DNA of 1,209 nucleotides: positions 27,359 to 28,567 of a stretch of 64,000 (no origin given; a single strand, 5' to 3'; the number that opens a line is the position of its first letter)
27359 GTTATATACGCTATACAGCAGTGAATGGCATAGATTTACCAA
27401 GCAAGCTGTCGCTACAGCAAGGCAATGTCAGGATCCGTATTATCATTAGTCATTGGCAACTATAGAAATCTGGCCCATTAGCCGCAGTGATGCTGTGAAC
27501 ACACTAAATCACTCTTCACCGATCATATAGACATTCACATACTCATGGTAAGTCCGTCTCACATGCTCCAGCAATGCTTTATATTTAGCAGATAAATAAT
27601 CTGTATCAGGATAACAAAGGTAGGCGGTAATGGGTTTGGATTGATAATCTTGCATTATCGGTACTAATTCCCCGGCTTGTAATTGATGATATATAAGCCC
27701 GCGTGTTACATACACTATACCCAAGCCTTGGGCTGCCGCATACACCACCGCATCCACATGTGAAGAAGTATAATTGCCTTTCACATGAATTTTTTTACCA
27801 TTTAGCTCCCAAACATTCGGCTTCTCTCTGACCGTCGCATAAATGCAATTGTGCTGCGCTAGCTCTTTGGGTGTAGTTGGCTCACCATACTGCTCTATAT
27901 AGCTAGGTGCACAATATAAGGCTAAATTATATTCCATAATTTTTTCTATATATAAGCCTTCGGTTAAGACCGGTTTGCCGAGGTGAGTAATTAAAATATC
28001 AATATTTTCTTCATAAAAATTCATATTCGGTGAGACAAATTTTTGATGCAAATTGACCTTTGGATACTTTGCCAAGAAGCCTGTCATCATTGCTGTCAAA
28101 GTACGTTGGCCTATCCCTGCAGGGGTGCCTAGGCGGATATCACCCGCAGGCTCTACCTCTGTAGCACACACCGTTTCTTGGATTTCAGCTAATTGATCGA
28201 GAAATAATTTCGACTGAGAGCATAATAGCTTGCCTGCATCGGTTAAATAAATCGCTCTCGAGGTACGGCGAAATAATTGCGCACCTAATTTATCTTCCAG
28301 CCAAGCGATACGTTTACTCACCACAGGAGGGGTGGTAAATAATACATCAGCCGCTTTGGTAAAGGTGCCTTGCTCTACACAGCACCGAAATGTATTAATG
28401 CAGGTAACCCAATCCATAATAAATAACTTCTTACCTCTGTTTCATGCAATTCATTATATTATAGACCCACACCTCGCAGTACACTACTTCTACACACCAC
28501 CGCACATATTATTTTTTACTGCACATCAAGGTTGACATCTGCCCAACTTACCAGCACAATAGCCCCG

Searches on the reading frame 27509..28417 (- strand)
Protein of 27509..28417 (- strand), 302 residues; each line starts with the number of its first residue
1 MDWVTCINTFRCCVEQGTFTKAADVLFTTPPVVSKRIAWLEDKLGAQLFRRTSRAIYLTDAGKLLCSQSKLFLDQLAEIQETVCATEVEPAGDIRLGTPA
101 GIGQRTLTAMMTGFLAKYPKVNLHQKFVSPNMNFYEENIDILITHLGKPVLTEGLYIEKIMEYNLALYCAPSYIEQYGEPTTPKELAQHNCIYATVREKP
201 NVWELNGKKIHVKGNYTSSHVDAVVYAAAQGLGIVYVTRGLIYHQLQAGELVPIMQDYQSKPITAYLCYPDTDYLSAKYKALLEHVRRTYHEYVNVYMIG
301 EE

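Call 32: search_protein_families(library=pfam, proteins=[window:27509-28417:-], max_evalue=0.00001)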
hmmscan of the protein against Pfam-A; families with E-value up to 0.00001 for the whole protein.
window:27509-28417:- (302 aa): 2 families
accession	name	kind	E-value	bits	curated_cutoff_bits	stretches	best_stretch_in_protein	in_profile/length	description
PF03466.25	LysR_substrate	-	5e-28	98.4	28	1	89-288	3-206/209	LysR substrate binding domain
PF00126.33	HTH_1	-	1.6e-17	63.6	26.6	1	8-63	5-60/60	Bacterial regulatory helix-turn-helix protein, lysR family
